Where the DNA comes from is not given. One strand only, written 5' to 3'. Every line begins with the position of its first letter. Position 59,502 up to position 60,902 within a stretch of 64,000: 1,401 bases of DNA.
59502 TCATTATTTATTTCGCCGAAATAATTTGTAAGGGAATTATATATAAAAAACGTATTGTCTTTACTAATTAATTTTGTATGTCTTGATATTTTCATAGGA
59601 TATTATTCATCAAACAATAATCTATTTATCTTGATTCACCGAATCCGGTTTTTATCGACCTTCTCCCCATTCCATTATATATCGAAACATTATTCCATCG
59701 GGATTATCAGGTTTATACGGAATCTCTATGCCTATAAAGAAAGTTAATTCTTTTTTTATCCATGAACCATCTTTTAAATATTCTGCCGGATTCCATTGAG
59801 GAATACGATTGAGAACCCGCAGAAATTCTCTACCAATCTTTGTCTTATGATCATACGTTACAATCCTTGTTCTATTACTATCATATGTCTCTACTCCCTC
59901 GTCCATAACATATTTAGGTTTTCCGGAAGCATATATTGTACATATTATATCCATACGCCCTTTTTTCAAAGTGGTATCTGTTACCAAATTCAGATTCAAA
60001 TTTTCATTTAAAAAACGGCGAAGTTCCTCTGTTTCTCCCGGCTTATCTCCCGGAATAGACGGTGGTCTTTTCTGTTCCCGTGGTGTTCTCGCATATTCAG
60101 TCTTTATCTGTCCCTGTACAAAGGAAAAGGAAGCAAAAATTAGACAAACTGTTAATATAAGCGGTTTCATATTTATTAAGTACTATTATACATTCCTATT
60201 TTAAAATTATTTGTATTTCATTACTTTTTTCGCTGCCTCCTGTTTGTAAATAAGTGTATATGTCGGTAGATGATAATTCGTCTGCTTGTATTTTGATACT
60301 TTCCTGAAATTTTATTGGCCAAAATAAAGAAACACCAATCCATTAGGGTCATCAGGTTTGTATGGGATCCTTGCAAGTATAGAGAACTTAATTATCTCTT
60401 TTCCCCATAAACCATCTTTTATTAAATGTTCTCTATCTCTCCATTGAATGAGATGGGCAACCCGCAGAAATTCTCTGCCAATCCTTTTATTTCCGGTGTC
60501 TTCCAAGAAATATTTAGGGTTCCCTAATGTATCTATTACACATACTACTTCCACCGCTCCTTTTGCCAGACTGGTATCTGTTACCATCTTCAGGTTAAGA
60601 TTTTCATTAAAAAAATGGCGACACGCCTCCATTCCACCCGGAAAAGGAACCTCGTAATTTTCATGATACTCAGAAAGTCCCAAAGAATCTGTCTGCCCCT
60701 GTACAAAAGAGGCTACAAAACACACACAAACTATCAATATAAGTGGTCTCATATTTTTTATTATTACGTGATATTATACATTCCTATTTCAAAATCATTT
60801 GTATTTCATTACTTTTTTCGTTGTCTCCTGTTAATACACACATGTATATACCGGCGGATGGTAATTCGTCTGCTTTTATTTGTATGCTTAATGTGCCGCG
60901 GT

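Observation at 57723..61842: RiPP-like locus whose precursor fuses a double-glycine leader and Cys-rich core to two T9SS sorting domains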

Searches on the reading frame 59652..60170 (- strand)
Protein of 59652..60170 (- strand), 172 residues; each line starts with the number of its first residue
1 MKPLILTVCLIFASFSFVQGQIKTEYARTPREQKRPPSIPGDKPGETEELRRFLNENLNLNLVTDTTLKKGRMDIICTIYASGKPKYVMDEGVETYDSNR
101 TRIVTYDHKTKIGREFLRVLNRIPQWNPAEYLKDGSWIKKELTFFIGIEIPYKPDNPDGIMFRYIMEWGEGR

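Call 3: search_protein_families(library=pfam, proteins=[window:59652-60170:-], max_evalue=1)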
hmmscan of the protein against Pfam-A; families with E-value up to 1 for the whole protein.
window:59652-60170:- (172 aa): 0 families

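Call 4: search_protein_families(library=ncbifam, proteins=[window:59652-60170:-], max_evalue=1)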
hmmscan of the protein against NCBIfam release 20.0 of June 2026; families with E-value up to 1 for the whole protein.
window:59652-60170:- (172 aa): 0 families

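Call 47: predict_structure(alignment_id=A5)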
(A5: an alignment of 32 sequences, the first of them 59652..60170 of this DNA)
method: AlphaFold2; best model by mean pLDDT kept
length: 172 residues; sequences in the alignment: 32
mean_pLDDT: 83.2   pTM: 0.72
mean pLDDT of the five models: 83.2, 83.1, 82.2, 81.4, 80.3
residues with pLDDT >= 90: 111; 70-90: 22; 50-70: 20; < 50: 19
segments of 3 or more residues with pLDDT < 50: 18-29, 169-172
pLDDT, mean of each block of 10 residues (from residue 1): 53 49 39 87 93 98 96 95 95 81 92 97 96 93 94 95 70 34
secondary structure, 60 per line:
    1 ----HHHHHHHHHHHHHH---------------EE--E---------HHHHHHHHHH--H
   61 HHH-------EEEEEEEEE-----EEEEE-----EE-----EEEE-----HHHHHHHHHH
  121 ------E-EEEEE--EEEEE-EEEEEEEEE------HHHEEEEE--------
elements in order: H5-18 H48-57 H60-63 E71-79 E85-89 E102-105 H111-120 E129-133 E136-140 E142-150 E160-164

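Call 49: fold_search(model_id=the predicted structure, library=pdb)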
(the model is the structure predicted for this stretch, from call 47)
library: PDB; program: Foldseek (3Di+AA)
matches with E <= 10: 370; with E <= 0.001: 0
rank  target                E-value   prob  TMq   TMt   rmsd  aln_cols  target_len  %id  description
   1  6i97_D                1.0e-01  0.60  0.24  0.39   4.4        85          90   13  Structure of the ferrioxamine B transporter FoxA from Pseudomonas aeruginosa in complex with ferrioxamine B and a C-te (released 2019-08-28)
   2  6zca_H                1.5e-01  0.15  0.14  0.05  12.3        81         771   21  Structure of the B. subtilis RNA POLYMERASE in complex with HelD (monomer) (released 2020-10-14)
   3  9hi3                  2.3e-01  0.51  0.28  0.25   6.1       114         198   10  C-terminal domain of pectobacterial FusB in complex with spinach ferredoxin 1 (released 2025-04-23)
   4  7tqz_K                2.6e-01  0.08  0.15  0.09  13.9       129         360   12  Apo CaKip3[2-482] in complex with a microtubule (released 2022-07-13)
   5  1xx3_MODEL_1_A        3.9e-01  0.18  0.24  0.37   8.6       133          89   10  Solution Structure of Escherichia coli TonB-CTD (released 2005-02-15)
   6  5ocu_K                3.9e-01  0.08  0.18  0.12  12.9       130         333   13  Molecular basis of human kinesin-8 function and inhibition (released 2017-10-25)
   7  7tr0_K                4.1e-01  0.06  0.14  0.09  13.8       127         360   12  CaKip3[2-436] - AMP-PNP in complex with a microtubule (released 2022-07-20)
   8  6nje                  4.1e-01  0.03  0.12  0.09  14.6       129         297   14  Crystal structure of the motor domain of human kinesin family member 22 (released 2019-01-16)
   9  6lnh_B                4.4e-01  0.11  0.21  0.17   9.4       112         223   14  Crystal structure of IDO from Bacillus thuringiensis (released 2021-01-13)
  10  5lw8_MODEL_1_A        4.9e-01  0.63  0.35  0.59   5.1       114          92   11  NMR solution structure of Helicobacter pylori TonB-CTD (residues 194-285) (released 2016-10-19)
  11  8r3m_H                5.5e-01  0.08  0.16  0.10  16.5        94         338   14  Mycobacterium smegnatis RNA polymerase transcription initiation complex with SigmaA, RbpA, HelD N-terminal, CO and PCh (released 2024-10-02)
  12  6lnh_A                7.0e-01  0.07  0.18  0.15  10.0       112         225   13  Crystal structure of IDO from Bacillus thuringiensis (released 2021-01-13)
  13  2m2k_MODEL_1_A        7.4e-01  0.30  0.30  0.37   5.8       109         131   10  The structure of HasB CTD (released 2013-04-10)
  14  2wlj_A                7.4e-01  0.04  0.12  0.08  12.8       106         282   13  Potassium channel from Magnetospirillum magnetotacticum (released 2010-06-09)
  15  3t0q                  7.9e-01  0.04  0.12  0.08  16.0       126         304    9  Motor Domain Structure of the Kar3-like kinesin from Ashbya gossypii (released 2012-04-04)
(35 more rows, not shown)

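Call 51: search_solved_structures(query=A5, max_evalue=10, show_alignments=1)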
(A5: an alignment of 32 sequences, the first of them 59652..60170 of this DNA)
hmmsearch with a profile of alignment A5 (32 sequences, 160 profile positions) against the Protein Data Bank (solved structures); distinct sequences matched with E-value up to 10: 3.
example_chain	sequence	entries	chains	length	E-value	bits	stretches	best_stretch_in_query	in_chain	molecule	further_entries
2z1p_A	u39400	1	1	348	0.25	13.9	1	27-66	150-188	Collagen adhesin protein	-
2okm_A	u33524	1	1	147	0.34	13.5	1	40-66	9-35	Collagen adhesin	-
9k5p_A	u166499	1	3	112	1.3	11.5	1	43-94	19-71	C3-Zn2-HEHE-19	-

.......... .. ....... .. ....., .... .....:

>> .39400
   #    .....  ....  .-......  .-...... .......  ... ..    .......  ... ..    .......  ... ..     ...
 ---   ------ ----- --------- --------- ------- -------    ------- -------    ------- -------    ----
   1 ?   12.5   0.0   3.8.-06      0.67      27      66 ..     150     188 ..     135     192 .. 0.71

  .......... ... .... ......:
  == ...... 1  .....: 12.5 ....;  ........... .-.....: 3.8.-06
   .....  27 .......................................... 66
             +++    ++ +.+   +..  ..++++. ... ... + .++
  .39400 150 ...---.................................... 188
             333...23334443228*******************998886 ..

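Call 52: search_protein_families(library=pfam, alignment_id=A5, max_evalue=1)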
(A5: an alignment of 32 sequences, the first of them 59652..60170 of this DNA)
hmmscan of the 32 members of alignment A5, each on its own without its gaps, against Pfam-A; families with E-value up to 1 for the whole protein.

A. member 1, window:59652-60170:- (172 aa): 0 families

B. families by the number of members that match (of 32 scanned): 10 families
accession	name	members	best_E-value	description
PF12382.13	Peptidase_A2_2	6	0.0028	Retrotransposon peptidase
PF22714.1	SNaCT8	1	0.028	Short NACHT-associated C-Terminal domain, family 8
PF07749.17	ERp29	1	0.079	Endoplasmic reticulum protein ERp29, C-terminal domain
PF21553.2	Formyl_trans_C_2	1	0.15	Methionyl-tRNA formyltransferase, C-terminal domain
PF06004.18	DUF903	1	0.15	Bacterial protein of unknown function (DUF903)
PF23614.1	DUF7141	1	0.18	Domain of unknown function (DUF7141)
PF03607.23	DCX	1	0.2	Doublecortin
PF17645.6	Amdase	1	0.23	Arylmalonate decarboxylase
PF24456.1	RHD_RETREG1-3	1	0.27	RETREG1-3/ARL6IP-like, N-terminal reticulon-homology domain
PF00475.24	IGPD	1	0.36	Imidazoleglycerol-phosphate dehydratase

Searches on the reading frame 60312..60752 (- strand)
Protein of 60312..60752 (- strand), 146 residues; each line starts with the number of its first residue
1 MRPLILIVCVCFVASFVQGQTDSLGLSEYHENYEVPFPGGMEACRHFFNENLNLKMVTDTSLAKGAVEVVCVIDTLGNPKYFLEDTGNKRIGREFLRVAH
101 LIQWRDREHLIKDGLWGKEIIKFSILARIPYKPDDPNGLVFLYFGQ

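Call 3: search_protein_families(library=pfam, proteins=[window:60312-60752:-], max_evalue=1)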
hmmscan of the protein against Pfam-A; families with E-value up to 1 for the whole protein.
window:60312-60752:- (146 aa): 0 families

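Call 4: search_protein_families(library=ncbifam, proteins=[window:60312-60752:-], max_evalue=1)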
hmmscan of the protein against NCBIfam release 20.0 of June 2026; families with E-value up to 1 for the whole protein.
window:60312-60752:- (146 aa): 0 families

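Call 24: find_homologous_proteins(query=A2, max_evalue=0.001)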
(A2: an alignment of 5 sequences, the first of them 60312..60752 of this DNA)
Query A2 (5 sequences) (146 aa, profile of the alignment): 35 proteins with E <= 0.001 among 702 candidates.
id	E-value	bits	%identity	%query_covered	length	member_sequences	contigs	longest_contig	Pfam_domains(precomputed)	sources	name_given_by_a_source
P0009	9.4e-82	290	47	98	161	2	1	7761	-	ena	-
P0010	1.8e-80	286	44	98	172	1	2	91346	-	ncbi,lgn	-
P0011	8.3e-76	271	47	98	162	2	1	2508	-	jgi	-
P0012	4.4e-74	265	40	92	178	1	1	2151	-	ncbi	-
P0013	1.2e-72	261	39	88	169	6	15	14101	-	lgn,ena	-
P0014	5.3e-71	255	43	98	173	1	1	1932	-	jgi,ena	-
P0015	2.4e-70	253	43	98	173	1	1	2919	-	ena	-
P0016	6.2e-69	249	40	90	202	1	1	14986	-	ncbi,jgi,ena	-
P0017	2.7e-66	240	44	66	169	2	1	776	-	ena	-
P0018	3.0e-66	240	37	97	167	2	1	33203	-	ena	-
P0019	3.1e-66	240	42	92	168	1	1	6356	-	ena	-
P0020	1.6e-64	234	39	84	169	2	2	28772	-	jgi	-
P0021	3.4e-63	230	37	97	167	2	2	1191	-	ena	-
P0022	9.3e-63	229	38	97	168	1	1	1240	-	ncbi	-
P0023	1.8e-62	228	38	92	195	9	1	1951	-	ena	-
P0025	7.2e-62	226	36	80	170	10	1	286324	-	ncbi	ncbi:MAG: hypothetical protein ACOXZH_04100 [Bacteroidales bacterium]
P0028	3.5e-59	217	100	100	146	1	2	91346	-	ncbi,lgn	-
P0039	1.6e-34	137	41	95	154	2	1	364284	-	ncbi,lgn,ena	-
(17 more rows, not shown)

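Call 27: find_encoding_contigs(protein=P0025, flank=6000, max_places=2)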
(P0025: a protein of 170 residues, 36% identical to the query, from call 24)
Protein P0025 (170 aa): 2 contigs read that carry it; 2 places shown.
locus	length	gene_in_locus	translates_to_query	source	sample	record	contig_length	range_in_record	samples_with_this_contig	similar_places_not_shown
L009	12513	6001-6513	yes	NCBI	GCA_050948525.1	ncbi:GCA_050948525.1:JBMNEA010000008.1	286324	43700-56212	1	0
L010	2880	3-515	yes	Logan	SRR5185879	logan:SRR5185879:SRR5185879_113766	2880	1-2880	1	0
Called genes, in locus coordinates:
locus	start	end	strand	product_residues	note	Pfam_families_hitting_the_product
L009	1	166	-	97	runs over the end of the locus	PF01527:HTH_Tnp_1 (weak)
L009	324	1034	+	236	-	-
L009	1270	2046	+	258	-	-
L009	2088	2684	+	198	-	-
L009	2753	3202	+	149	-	-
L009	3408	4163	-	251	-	PF00899:ThiF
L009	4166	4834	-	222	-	PF21948:LplA-B_cat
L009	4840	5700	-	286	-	PF16881:LIAS_N (weak), PF04055:Radical_SAM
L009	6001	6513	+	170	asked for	-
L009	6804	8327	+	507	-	PF00749:tRNA-synt_1c, PF19269:Anticodon_2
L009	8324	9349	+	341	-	PF00106:adh_short (weak), PF01073:3Beta_HSD, PF01370:Epimerase, PF02719:Polysacc_synt_2, PF04321:RmlD_sub_bind, PF16363:GDP_Man_Dehyd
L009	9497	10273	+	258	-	PF01503:PRA-PH (faint), PF03819:MazG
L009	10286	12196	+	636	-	PF13727:CoA_binding_3, PF22674:C2185-like_N (weak), PF01073:3Beta_HSD, PF01370:Epimerase, PF02719:Polysacc_synt_2, PF04321:RmlD_sub_bind, PF16363:GDP_Man_Dehyd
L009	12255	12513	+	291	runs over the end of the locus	PF18075:FtsX_ECD, PF02687:FtsX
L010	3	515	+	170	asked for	?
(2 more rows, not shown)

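Call 28: find_encoding_contigs(protein=P0039, flank=6000, max_places=2)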
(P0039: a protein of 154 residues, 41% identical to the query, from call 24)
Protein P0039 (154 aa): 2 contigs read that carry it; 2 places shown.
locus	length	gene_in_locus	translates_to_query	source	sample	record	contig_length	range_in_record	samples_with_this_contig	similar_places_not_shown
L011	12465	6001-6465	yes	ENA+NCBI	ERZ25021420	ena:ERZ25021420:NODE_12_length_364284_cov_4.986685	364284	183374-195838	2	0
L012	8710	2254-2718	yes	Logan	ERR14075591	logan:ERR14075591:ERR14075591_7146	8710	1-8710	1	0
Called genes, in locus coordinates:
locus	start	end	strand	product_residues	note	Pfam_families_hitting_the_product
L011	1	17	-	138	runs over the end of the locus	PF02657:SufE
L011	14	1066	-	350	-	PF01264:Chorismate_synt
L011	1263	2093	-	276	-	PF14771:DUF4476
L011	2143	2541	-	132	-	-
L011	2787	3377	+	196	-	PF00081:Sod_Fe_N, PF02777:Sod_Fe_C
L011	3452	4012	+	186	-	-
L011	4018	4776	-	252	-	PF16138:DUF4846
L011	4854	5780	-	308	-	PF14088:DUF4268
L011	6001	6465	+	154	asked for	-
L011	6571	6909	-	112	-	-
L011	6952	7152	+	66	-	-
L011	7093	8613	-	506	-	PF01073:3Beta_HSD, PF01370:Epimerase, PF05368:NmrA (faint), PF07993:NAD_binding_4 (weak), PF13460:NAD_binding_10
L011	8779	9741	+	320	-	PF01073:3Beta_HSD, PF01370:Epimerase, PF02719:Polysacc_synt_2 (faint), PF04321:RmlD_sub_bind, PF07993:NAD_binding_4 (faint), PF16363:GDP_Man_Dehyd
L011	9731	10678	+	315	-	PF00535:Glycos_transf_2 (faint)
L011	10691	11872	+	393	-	PF01075:Glyco_transf_9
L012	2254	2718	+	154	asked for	-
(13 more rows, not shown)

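Call 60: find_encoding_contigs(protein=P0016, flank=7000, max_places=2)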
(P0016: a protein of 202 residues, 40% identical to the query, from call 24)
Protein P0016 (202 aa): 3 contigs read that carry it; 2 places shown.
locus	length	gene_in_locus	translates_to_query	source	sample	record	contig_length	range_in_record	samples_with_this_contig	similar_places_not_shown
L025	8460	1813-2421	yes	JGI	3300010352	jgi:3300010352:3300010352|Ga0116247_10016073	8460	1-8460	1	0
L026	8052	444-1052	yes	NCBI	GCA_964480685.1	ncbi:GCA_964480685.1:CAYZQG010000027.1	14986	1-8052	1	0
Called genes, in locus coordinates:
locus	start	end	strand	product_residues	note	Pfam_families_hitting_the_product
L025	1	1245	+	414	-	?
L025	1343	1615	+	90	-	-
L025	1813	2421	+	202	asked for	-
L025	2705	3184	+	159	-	-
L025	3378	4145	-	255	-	PF00657:Lipase_GDSL, PF04311:DUF459 (weak), PF13472:Lipase_GDSL_2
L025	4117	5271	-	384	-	PF00278:Orn_DAP_Arg_deC (faint)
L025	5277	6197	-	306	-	-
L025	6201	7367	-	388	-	PF00534:Glycos_transf_1, PF13692:Glyco_trans_1_4, PF13524:Glyco_trans_1_2 (weak)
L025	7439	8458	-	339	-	?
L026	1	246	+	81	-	?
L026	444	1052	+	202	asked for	-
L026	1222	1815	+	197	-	-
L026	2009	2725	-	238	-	PF00657:Lipase_GDSL, PF04311:DUF459 (weak), PF13472:Lipase_GDSL_2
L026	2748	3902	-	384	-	PF00278:Orn_DAP_Arg_deC (faint)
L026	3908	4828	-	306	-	-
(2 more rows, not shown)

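Call 61: find_encoding_contigs(protein=P0018, flank=7000, max_places=2)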
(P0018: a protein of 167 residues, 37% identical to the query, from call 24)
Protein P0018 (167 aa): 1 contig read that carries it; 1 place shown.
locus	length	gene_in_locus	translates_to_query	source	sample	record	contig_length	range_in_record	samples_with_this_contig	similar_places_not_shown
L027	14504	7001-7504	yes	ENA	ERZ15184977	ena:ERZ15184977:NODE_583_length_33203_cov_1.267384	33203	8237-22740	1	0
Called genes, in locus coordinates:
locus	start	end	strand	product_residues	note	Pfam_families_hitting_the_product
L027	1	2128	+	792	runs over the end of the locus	PF21544:PorZ_N_b_propeller, PF07494:Reg_prop (weak), PF18962:Por_Secre_tail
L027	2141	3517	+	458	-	PF00206:Lyase_1, PF10415:FumaraseC_C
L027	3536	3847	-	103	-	-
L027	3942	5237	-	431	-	PF14253:AbiH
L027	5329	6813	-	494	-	-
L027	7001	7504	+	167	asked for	-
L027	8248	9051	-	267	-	PF12873:DUF3825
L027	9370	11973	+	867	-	PF02861:Clp_N, PF23569:NBD_SMAX1, PF00004:AAA, PF17871:AAA_lid_9, PF07724:AAA_2, PF00004:AAA, PF07728:AAA_5, PF10431:ClpB_D2-small, +7 more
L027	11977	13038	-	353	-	PF00730:HhH-GPD, PF14815:NUDIX_4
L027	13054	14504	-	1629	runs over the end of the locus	PF25778:DUF7948, PF06739:SBBP (faint), PF00801:PKD (weak), PF18911:PKD_4, PF13573:SprB (weak), PF13585:CHU_C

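Call 69: find_encoding_contigs(protein=P0028, flank=10000, max_places=4)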
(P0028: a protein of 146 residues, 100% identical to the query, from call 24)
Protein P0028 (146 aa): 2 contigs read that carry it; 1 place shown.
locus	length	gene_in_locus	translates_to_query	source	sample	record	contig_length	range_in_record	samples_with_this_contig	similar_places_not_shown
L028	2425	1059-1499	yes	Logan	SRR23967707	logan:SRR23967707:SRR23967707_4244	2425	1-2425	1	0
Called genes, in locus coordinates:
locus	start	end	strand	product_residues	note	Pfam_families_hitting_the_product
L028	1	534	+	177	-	?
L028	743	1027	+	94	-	PF18962:Por_Secre_tail (weak)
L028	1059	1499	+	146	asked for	-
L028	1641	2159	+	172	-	-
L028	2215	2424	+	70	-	?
